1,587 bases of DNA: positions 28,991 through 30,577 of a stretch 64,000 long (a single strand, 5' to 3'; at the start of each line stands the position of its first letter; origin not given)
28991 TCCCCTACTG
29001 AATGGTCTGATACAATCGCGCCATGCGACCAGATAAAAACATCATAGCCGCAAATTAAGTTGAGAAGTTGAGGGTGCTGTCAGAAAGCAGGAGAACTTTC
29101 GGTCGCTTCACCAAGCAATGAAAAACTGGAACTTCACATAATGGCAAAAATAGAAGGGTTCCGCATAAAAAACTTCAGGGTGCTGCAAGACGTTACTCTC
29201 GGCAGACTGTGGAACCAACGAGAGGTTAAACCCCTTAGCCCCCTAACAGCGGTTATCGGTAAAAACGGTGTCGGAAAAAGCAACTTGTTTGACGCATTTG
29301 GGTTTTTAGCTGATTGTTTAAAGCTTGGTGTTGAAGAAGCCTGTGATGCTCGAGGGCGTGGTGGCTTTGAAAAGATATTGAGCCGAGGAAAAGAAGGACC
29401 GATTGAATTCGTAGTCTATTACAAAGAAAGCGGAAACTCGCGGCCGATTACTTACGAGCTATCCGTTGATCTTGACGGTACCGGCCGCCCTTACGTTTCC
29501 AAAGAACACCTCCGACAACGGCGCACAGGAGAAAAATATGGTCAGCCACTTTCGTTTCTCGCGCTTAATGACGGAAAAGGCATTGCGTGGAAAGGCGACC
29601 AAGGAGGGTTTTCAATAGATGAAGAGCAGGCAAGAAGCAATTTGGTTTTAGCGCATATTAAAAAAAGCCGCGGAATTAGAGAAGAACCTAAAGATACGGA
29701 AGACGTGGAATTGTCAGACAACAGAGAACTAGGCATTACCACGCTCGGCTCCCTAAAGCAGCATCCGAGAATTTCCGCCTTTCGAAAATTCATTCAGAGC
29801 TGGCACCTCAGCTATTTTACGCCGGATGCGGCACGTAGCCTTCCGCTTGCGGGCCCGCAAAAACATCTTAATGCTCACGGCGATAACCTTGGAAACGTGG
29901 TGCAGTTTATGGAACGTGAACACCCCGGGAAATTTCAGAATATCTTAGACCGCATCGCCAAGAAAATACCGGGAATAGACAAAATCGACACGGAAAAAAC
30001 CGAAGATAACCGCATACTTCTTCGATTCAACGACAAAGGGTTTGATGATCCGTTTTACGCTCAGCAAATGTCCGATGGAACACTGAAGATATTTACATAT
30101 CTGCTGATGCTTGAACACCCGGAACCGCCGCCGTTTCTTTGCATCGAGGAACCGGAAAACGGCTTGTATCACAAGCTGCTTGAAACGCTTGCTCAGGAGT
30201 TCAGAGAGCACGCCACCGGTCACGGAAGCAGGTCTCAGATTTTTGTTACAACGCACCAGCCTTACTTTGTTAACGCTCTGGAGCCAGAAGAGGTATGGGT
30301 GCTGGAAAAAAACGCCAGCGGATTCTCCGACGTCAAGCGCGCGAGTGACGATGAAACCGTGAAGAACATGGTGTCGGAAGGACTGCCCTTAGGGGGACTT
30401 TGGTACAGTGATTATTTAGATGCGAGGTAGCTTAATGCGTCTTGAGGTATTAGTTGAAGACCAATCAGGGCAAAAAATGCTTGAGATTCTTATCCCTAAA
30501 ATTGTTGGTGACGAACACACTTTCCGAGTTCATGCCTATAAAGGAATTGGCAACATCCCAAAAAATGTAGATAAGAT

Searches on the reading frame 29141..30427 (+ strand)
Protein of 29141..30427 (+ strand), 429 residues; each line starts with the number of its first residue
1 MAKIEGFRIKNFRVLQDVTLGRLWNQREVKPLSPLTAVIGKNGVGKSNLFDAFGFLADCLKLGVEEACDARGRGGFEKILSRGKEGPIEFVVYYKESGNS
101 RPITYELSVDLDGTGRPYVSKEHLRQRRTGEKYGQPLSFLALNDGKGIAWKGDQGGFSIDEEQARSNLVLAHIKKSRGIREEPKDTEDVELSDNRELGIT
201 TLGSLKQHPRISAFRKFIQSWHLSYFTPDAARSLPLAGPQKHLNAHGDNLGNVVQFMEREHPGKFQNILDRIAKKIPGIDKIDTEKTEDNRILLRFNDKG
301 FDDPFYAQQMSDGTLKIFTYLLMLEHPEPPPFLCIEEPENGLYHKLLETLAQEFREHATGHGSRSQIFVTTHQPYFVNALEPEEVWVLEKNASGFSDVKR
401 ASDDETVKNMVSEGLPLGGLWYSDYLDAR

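Call 80: search_protein_families(library=pfam, proteins=[window:29141-30427:+], max_evalue=0.00001)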
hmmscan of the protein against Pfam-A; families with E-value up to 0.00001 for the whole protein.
window:29141-30427:+ (429 aa): 3 families
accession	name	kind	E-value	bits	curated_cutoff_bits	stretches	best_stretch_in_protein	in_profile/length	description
PF13304.12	AAA_21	-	2.4e-46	159.6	27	1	35-378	1-304/304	AAA domain, putative AbiEii toxin, Type IV TA system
PF13175.12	AAA_15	-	5.5e-15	56.3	32.1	1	325-377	324-374/374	AAA ATPase domain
PF02463.25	SMC_N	-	4.3e-09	36.6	40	0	26-56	16-47/220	RecF/RecN/SMC N terminal domain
